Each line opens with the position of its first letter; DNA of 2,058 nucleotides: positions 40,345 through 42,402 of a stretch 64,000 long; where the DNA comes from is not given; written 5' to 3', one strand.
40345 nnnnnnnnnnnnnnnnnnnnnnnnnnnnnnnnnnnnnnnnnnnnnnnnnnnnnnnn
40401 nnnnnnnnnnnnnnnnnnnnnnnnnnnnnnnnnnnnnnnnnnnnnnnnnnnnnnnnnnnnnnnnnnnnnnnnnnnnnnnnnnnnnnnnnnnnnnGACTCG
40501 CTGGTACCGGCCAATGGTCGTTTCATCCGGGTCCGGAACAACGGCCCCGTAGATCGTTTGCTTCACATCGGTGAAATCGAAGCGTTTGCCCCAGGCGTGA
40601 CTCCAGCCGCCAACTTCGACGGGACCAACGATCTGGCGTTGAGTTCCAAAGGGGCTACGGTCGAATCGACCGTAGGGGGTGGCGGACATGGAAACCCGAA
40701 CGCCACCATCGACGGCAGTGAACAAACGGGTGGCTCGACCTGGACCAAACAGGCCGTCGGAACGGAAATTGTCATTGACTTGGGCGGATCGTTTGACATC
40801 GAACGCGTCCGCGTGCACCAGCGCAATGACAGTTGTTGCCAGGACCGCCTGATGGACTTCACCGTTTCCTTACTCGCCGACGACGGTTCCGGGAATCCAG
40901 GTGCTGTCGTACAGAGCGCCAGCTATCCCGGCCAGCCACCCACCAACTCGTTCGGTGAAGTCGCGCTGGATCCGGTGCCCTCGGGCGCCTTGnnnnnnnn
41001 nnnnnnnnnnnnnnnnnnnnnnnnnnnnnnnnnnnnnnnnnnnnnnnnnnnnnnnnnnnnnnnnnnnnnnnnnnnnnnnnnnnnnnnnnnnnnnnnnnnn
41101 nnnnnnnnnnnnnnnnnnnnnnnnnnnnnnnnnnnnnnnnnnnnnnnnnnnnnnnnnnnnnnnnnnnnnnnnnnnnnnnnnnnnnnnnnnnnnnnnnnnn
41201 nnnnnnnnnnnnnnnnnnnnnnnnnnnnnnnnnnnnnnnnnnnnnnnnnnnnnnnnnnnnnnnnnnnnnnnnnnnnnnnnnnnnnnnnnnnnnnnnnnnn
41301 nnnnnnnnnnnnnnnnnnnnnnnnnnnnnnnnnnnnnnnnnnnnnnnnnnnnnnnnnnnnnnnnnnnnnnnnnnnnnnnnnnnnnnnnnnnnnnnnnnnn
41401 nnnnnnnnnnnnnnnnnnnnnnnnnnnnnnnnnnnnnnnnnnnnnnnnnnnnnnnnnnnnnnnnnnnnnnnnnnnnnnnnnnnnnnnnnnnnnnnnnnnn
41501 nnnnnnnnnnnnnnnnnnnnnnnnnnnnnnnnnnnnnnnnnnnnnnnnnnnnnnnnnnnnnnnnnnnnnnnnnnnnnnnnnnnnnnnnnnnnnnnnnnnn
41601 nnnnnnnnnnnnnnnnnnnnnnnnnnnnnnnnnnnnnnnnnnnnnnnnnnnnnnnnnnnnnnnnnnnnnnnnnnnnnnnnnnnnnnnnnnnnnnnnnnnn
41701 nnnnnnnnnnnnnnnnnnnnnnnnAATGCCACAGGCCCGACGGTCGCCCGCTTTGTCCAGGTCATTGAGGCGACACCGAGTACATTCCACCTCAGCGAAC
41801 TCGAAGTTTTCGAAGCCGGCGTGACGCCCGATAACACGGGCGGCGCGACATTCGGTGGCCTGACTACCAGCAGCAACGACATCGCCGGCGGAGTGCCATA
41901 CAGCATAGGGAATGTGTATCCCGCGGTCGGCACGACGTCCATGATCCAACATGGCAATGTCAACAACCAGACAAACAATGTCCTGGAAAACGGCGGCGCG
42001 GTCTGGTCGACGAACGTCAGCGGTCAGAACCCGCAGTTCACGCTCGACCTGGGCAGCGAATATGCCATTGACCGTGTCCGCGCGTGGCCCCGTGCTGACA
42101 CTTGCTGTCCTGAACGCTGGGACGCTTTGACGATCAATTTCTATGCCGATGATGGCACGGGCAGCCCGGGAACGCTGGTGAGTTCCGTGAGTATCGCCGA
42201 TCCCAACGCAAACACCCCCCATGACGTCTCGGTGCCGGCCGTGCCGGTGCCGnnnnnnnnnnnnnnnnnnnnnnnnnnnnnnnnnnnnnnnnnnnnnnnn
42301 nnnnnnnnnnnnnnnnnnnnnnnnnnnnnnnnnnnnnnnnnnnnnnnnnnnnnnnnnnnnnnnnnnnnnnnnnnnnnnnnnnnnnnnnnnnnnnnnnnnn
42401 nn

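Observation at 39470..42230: One canonical F-type (fucose-binding) lectin motif plus two degenerate copies in the 1836-aa protein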

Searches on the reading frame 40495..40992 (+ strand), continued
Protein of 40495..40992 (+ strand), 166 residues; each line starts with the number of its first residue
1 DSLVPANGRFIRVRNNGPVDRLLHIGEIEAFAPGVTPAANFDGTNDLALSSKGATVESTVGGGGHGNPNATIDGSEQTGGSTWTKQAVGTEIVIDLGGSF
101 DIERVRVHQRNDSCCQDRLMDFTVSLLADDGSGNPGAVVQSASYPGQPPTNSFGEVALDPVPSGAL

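Call 83: search_protein_families(library=ncbifam, proteins=[P0186, P0235, P0243, P0129, window:40510-40983:+], max_evalue=0.01)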
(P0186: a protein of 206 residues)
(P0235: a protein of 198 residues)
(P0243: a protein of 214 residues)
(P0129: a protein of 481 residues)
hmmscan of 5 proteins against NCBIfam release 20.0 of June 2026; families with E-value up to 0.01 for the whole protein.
P0186 (206 aa): 12 families
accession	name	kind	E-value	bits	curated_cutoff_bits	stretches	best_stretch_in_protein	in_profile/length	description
TIGR02595.1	PEP_CTERM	domain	5.7e-07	29.9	16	1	184-206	1-23/24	PEP-CTERM sorting domain-containing protein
NF038129.1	PEP_NF038129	equivalog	1.2e-06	28.6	65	1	73-205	50-192/194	NF038129 family PEP-CTERM protein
NF038125.1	PEP_CTERM_THxN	subfamily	8.9e-06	25.4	85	1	179-206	218-245/246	THxN family PEP-CTERM protein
NF038120.1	PEP_CTERM_QFxxD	subfamily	8.2e-05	22.6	80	1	181-206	190-215/215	NF038120 family PEP-CTERM protein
NF033947.0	PEP-cistern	hypoth_equivalog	0.00014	21.7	60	1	140-206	139-195/195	cistern family PEP-CTERM protein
NF033554.9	floc_PepA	equivalog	0.00024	21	80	1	64-206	135-259/261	flocculation-associated PEP-CTERM protein PepA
NF038124.1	PEP_CTERM_TLD_A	exception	0.0005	19.7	100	1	168-206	196-235/235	PEP_CTERM-anchored TLD domain-containing protein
NF038118.1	PEP_CTERM_CCXG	equivalog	0.00075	19.2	90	1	172-206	160-198/199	CCXG family PEP-CTERM protein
NF041927.1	Xrt_dep_XDP1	equivalog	0.0012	18.9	125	1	180-206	215-241/242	exosortase-dependent surface protein XDP1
TIGR03901.2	MYXO-CTERM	domain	0.0066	16.8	20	1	186-205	11-32/34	MYXO-CTERM sorting domain-containing protein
NF041538.1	PEP_EDSA_1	subfamily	0.0071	16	100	1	175-205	277-307/307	EDSAP-1 family PEP-CTERM protein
NF038130.1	PEP_NF038130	equivalog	0.0098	15.6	60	0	178-202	259-282/283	NF038130 family PEP-CTERM protein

P0235 (198 aa): 8 families
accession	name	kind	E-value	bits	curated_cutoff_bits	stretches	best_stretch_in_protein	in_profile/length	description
NF033554.9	floc_PepA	equivalog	1.8e-06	27.9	80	1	74-194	145-259/261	flocculation-associated PEP-CTERM protein PepA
TIGR02595.1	PEP_CTERM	domain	5.8e-05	23.6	16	1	172-194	1-23/24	PEP-CTERM sorting domain-containing protein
NF038120.1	PEP_CTERM_QFxxD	subfamily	0.00099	19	80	1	171-194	192-215/215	NF038120 family PEP-CTERM protein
NF038126.1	PEP_CTERM_FxDxF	subfamily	0.0028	17.9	50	0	172-193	142-165/165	FxDxF family PEP-CTERM protein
NF041538.1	PEP_EDSA_1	subfamily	0.0033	17.1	100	1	170-193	283-307/307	EDSAP-1 family PEP-CTERM protein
NF038125.1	PEP_CTERM_THxN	subfamily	0.0038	16.8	85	1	170-194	222-245/246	THxN family PEP-CTERM protein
NF041927.1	Xrt_dep_XDP1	equivalog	0.0043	17.1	125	1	171-194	218-241/242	exosortase-dependent surface protein XDP1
NF038124.1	PEP_CTERM_TLD_A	exception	0.0073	15.9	100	0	171-194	210-235/235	PEP_CTERM-anchored TLD domain-containing protein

P0243 (214 aa): 2 families
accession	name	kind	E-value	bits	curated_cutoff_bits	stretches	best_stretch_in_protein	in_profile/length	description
NF033846.1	Rumino_NPXTG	domain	0.0074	16.6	23.5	1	191-211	10-30/30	NPXTG-anchored protein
NF033554.9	floc_PepA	equivalog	0.0088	15.9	80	1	178-211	230-260/261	flocculation-associated PEP-CTERM protein PepA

P0129 (481 aa): 7 families
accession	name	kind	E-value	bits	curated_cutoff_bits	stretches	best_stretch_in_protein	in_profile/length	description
TIGR02595.1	PEP_CTERM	domain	3.3e-05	24.4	16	1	457-480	1-24/24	PEP-CTERM sorting domain-containing protein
NF038129.1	PEP_NF038129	equivalog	3.3e-05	23.8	65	1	426-478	140-193/194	NF038129 family PEP-CTERM protein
NF033554.9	floc_PepA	equivalog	0.00049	20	80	1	427-480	208-260/261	flocculation-associated PEP-CTERM protein PepA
NF038120.1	PEP_CTERM_QFxxD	subfamily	0.00068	19.6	80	1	454-479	190-215/215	NF038120 family PEP-CTERM protein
NF038126.1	PEP_CTERM_FxDxF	subfamily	0.0015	18.8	50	1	445-478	129-164/165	FxDxF family PEP-CTERM protein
NF038124.1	PEP_CTERM_TLD_A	exception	0.0033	17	100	0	453-479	207-235/235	PEP_CTERM-anchored TLD domain-containing protein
NF038125.1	PEP_CTERM_THxN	subfamily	0.0064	16.1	85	0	450-478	213-244/246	THxN family PEP-CTERM protein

seq(158 aa): 0 families

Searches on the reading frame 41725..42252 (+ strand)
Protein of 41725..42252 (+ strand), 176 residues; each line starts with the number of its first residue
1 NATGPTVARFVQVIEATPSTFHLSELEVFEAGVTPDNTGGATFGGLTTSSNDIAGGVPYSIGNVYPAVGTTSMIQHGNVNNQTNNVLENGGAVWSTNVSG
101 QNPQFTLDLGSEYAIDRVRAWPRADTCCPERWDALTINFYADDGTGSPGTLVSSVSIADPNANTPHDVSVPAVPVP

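Call 8: search_protein_families(library=pfam, proteins=[window:41725-42252:+], max_evalue=1)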
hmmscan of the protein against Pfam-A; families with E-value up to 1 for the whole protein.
seq(176 aa): 2 families
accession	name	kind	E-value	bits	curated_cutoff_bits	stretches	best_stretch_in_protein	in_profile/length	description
PF22633.2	F5_F8_type_C_2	-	4.4e-08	34.1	27.8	1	85-149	8-60/91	NedA-like, galactose-binding domain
PF00754.31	F5_F8_type_C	-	0.00048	20.7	28.2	1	82-145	13-75/127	F5/8 type C domain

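Call 11: search_solved_structures(query=window:41725-42252:+, max_evalue=1, show_alignments=3)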
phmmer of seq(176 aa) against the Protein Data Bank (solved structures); distinct sequences matched with E-value up to 1: 8.
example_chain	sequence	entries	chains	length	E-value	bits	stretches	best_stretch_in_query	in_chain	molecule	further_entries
9wum_A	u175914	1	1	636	0.00011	25.2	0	22-111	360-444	AT5G25930 protein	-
9w1s_A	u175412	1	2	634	0.00041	23.4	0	22-111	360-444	AT5G25930 protein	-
1k12_A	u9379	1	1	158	0.1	15.6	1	95-150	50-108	LECTIN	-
5xjo_A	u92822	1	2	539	0.12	15.4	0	32-70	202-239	LRR receptor-like serine/threonine-protein kinase ERL1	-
5xkj_A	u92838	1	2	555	0.13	15.3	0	32-70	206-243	LRR receptor-like serine/threonine-protein kinase ERL1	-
5xjx_K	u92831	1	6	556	0.13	15.3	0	32-70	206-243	LRR receptor-like serine/threonine-protein kinase ERL1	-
3cqo_A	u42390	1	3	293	0.26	14.3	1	81-148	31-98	FBP32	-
5xkn_A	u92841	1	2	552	0.41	13.6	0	32-70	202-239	LRR receptor-like serine/threonine-protein kinase ERL2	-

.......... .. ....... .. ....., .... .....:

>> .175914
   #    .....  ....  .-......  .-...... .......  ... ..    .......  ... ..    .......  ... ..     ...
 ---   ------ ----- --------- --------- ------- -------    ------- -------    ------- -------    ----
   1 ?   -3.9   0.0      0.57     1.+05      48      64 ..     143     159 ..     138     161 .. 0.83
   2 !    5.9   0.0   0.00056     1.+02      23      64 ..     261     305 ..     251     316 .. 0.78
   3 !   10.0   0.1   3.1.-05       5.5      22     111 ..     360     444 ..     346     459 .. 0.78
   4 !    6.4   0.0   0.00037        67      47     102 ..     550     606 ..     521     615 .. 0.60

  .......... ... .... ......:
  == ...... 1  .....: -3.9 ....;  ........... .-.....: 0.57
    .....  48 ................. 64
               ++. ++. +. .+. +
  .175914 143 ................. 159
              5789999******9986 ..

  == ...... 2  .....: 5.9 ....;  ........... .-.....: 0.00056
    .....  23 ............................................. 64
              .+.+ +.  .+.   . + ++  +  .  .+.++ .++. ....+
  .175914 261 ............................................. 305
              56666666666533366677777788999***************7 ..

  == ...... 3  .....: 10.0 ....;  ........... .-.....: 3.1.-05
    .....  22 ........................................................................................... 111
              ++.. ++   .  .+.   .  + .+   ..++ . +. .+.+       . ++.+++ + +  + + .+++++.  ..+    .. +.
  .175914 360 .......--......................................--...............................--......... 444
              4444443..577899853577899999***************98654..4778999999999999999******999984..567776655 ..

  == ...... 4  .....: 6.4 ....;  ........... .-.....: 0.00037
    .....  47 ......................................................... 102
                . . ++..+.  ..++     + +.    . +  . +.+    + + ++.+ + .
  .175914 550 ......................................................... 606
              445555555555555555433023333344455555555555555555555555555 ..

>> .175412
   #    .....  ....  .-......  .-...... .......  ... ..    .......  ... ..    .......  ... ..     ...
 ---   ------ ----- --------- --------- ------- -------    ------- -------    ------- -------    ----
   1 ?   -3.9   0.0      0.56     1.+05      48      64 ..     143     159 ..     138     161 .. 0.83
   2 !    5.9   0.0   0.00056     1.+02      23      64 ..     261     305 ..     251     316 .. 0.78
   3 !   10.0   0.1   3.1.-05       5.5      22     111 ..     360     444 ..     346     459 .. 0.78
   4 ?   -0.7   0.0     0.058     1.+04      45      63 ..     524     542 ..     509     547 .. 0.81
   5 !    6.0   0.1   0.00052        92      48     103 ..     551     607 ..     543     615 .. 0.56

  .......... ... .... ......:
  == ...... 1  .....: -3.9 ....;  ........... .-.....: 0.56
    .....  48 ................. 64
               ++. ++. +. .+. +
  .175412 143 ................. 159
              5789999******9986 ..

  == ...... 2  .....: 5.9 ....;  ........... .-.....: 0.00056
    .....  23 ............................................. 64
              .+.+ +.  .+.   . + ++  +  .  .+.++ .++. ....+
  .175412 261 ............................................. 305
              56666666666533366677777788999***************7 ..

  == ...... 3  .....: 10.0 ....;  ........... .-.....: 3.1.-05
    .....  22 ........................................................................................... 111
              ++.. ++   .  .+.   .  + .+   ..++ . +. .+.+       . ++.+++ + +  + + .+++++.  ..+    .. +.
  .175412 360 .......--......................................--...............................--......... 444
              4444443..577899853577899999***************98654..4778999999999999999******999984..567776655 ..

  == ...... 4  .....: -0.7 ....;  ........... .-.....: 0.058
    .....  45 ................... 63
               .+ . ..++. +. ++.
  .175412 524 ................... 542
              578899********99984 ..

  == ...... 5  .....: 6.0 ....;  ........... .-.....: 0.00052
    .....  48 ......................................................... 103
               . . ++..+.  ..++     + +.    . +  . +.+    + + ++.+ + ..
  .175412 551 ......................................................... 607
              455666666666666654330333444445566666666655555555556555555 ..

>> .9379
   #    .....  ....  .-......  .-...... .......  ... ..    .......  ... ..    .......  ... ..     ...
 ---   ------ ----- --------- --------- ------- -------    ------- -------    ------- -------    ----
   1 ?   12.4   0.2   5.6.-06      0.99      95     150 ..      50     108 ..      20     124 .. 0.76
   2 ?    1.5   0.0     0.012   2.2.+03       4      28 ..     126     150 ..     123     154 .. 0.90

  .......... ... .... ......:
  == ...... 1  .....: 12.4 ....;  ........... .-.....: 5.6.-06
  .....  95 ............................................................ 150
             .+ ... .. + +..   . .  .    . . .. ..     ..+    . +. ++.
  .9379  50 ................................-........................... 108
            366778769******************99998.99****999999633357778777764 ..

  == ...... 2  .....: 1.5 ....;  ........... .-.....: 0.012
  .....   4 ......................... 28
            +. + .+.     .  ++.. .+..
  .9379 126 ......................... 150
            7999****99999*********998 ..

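Call 60: search_protein_families(library=pfam, proteins=[window:41740-42249:+], max_evalue=1)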
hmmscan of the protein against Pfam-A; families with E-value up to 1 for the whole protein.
seq(170 aa): 2 families
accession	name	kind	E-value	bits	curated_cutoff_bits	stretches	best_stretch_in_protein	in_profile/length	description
PF22633.2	F5_F8_type_C_2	-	4.2e-08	34.1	27.8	1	80-144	8-60/91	NedA-like, galactose-binding domain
PF00754.31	F5_F8_type_C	-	0.00058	20.4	28.2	1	77-140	13-75/127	F5/8 type C domain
